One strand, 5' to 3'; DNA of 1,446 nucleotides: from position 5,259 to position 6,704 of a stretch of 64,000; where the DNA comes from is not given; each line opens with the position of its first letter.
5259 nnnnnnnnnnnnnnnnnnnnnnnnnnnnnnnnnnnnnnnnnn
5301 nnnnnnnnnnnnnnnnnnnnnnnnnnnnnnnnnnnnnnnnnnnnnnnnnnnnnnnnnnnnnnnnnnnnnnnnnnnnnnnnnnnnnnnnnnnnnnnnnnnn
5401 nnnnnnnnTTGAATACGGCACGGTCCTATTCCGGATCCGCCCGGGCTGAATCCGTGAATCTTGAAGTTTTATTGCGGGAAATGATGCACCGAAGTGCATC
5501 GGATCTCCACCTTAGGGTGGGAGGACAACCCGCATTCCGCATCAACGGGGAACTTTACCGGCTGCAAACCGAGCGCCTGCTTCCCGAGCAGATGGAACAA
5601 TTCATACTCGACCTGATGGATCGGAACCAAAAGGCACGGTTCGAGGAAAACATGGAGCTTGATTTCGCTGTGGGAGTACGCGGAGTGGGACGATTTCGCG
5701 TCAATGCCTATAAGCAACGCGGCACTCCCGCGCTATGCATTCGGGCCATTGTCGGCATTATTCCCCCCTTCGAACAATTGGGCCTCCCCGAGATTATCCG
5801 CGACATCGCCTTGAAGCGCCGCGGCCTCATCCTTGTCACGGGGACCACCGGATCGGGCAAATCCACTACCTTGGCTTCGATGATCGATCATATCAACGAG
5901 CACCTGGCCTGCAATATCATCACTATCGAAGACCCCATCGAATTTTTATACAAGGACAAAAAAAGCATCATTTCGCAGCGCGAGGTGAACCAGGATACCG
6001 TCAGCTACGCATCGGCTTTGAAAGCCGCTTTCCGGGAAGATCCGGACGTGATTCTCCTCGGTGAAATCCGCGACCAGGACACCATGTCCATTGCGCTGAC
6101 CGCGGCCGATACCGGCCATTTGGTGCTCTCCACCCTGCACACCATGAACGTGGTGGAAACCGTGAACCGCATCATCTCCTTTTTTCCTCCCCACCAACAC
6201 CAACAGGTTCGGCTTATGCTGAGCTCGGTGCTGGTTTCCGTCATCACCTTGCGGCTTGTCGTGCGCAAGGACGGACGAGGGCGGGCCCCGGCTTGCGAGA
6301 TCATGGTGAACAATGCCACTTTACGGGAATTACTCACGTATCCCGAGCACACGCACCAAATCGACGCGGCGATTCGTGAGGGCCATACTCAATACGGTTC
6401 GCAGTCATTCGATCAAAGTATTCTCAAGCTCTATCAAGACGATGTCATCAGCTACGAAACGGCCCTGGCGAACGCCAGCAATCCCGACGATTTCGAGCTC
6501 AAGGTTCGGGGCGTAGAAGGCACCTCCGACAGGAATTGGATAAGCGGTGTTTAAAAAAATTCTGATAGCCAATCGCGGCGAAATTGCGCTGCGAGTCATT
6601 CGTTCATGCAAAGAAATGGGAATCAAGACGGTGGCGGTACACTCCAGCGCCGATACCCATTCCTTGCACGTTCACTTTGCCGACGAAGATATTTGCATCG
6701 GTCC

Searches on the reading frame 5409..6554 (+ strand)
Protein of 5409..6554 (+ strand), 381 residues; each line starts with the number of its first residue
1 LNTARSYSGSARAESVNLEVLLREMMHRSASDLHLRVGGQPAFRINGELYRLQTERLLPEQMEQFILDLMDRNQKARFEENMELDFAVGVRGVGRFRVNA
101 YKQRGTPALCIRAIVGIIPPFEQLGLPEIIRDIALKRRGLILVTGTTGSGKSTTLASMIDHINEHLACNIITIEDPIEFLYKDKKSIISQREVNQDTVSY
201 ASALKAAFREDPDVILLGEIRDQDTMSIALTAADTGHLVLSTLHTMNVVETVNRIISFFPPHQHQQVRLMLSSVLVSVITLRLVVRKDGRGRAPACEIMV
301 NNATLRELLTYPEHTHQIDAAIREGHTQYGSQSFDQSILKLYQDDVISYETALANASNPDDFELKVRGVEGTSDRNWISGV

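Call 30: search_protein_families(library=ncbifam, proteins=[window:5409-6554:+], max_evalue=0.00001)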
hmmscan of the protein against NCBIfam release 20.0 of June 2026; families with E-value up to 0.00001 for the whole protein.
window:5409-6554:+ (381 aa): 17 families
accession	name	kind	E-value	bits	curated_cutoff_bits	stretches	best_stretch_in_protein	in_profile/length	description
TIGR01420.1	pilT_fam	subfamily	2.5e-136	454.4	319.1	1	18-361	2-343/343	PilT/PilU family type 4a pilus ATPase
TIGR02525.1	plasmid_TraJ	equivalog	6e-47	160.4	368.3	1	97-351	103-362/372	plasmid transfer ATPase TraJ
NF041000.1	ATPase_ComGA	equivalog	3e-40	137.9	300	1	130-283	120-264/267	competence type IV pilus ATPase ComGA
TIGR02533.1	type_II_gspE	equivalog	3.1e-38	131.7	630.25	1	131-286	236-381/486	type II secretion system ATPase GspE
TIGR02524.1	dot_icm_DotB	equivalog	9.6e-38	130.3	463.3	1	17-332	5-331/358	Dot/Icm type IV secretion system ATPase DotB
NF007755.0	PRK10436.1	equivalog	1.7e-37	129.2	617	1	21-287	92-358/465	type II secretion system protein GspE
TIGR02538.1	type_IV_pilB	equivalog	5.1e-37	127.7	675.65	1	136-257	314-431/564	type IV-A pilus assembly ATPase PilB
NF053534.1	T4PilAsmATPsTfpB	equivalog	3e-34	118.4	850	1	122-284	316-472/584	type IV pilus assembly ATPase TfpB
NF058587.1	archaellum_moto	equivalog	1.1e-19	70.6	550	1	135-256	272-394/527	archaellum flagellar ATPase motor FlaI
TIGR02788.1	VirB11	equivalog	3.9e-17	62.2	249.95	1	133-259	139-266/308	P-type DNA transfer ATPase VirB11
TIGR02782.1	TrbB_P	equivalog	6.6e-16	58.5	304.55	1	135-292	133-285/303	P-type conjugative transfer ATPase TrbB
TIGR03819.1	heli_sec_ATPase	hypoth_equivalog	6.5e-13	48.6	373.15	1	128-257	169-299/340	TadA family conjugal transfer-associated ATPase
NF010425.0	PRK13851.1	equivalog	3e-12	46.1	461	1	129-258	154-283/344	type IV secretion system protein VirB11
NF010469.0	PRK13894.1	subfamily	7.2e-12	45.3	508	1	130-263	142-272/320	conjugal transfer ATPase TrbB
NF010407.0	PRK13833.1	subfamily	1.6e-11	44.2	499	1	129-293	136-293/323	conjugal transfer protein TrbB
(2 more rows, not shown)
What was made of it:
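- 5454..6554 (+): pilT (PilT/PilU-family type IVa pilus ATPase), inserted between accB and accC and overlapping both. TIGR01420 454 bits against cutoff 319 (call 30).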

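Call 66: find_homologous_proteins(query=window:5454-6551:+, max_evalue=1e-80)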
Query window:5454-6551:+ (366 aa): 7820 proteins with E <= 1e-80 among 8000 candidates; the best 120 are listed.
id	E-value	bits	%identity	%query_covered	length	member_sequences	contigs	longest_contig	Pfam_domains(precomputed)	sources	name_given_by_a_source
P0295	1.8e-232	789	100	98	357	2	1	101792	PF00437.27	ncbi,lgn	-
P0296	1.7e-201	687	83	100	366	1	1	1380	PF00437.27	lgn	-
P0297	9.0e-200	681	81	100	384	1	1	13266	PF00437.27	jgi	jgi:twitching motility protein PilT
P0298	2.4e-199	680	82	100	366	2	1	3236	PF00437.27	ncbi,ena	-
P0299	1.7e-197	674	80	100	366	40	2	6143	PF00437.27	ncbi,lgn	-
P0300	3.0e-197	673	80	100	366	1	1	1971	PF00437.27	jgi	jgi:twitching motility protein PilT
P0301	4.4e-197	672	80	100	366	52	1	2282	PF00437.27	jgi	jgi:twitching motility protein PilT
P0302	4.1e-196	669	83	98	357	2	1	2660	PF00437.27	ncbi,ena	-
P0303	2.9e-195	666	81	100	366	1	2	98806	PF00437.27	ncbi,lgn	-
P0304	1.1e-194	664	79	100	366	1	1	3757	PF00437.27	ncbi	-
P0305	1.2e-194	664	79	100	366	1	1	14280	PF00437.27,PF13401.13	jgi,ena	-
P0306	3.1e-194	663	80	100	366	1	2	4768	PF00437.27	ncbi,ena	-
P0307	4.9e-194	662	79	100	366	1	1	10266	PF00437.27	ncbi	-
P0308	2.7e-193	660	80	100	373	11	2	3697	PF00437.27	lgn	-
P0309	5.3e-193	659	78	100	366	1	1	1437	PF00437.27,PF13401.13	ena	-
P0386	2.3e-148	512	61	99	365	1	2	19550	PF00437.27,PF13555.13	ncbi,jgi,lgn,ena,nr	ncbi:MAG: type IV pilus twitching motility protein PilT [Fibrobacter sp.]|nr:type IV pilus twitching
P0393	7.5e-148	511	61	99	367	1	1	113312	PF00437.27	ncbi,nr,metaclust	ncbi:Twitching motility protein PilT [Chitinispirillum alkaliphilum]|nr:Twitching motility protein P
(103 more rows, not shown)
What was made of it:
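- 5454..6554 (+): The nearest named homologues are Fibrobacterota PilT at 61-65% identity (call 66).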

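Call 67: find_encoding_contigs(protein=P0393, flank=7000, max_places=1)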
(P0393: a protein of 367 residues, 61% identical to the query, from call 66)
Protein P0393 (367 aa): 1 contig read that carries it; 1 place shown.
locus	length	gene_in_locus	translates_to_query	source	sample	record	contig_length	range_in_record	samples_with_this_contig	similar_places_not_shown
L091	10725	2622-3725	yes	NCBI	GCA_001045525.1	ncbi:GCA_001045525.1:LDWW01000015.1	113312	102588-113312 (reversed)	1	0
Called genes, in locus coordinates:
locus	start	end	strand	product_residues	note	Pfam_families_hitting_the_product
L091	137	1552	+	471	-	-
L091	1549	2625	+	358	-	PF01321:Creatinase_N, PF00557:Peptidase_M24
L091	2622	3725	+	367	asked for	PF00437:T2SSE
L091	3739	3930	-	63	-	-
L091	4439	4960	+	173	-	PF04893:Yip1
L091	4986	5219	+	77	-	-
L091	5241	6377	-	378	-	PF01041:DegT_DnrJ_EryC1, PF00155:Aminotran_1_2 (weak), PF01053:Cys_Met_Meta_PP (weak), PF01212:Beta_elim_lyase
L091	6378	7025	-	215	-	PF02397:Bac_transf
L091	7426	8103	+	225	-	-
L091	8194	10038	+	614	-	PF00664:ABC_membrane, PF00005:ABC_tran, PF02463:SMC_N (weak)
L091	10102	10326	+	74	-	PF01106:NifU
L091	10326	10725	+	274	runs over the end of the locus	PF01976:DUF116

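Call 68: find_encoding_contigs(protein=P0386, flank=7000, max_places=1)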
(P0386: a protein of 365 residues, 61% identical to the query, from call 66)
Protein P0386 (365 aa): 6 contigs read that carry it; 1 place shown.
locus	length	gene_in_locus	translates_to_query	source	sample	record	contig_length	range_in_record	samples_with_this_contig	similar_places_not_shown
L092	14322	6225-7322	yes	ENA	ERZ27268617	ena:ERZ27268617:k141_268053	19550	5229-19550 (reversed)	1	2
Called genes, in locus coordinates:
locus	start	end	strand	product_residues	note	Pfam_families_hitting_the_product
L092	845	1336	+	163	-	PF01467:CTP_transf_like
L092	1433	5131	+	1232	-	PF00515:TPR_1 (faint), PF07719:TPR_2 (faint), PF12895:ANAPC3 (weak), PF13174:TPR_6 (faint), PF13176:TPR_7 (faint), PF13181:TPR_8 (faint), PF13414:TPR_11 (faint), PF13424:TPR_12 (faint), +3 more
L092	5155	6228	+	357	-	PF01321:Creatinase_N, PF00557:Peptidase_M24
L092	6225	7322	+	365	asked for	PF00437:T2SSE, PF13555:AAA_29 (faint)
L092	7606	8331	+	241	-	PF04773:FecR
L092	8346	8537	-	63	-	-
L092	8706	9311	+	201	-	-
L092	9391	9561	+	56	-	PF00037:Fer4 (weak), PF13237:Fer4_10, PF14697:Fer4_21 (faint), PF12838:Fer4_7, PF13187:Fer4_9, PF12797:Fer4_2 (weak), PF00037:Fer4, PF12837:Fer4_6 (weak), +5 more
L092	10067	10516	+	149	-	PF16242:Pyrid_ox_like (weak), PF01243:PNPOx_N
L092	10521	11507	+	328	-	PF00676:E1_dh, PF02775:TPP_enzyme_C (weak)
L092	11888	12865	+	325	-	PF02779:Transket_pyr, PF02780:Transketolase_C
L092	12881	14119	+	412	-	PF00364:Biotin_lipoyl, PF25997:BSH_YhbJ (weak), PF02817:E3_binding, PF00198:2-oxoacid_dh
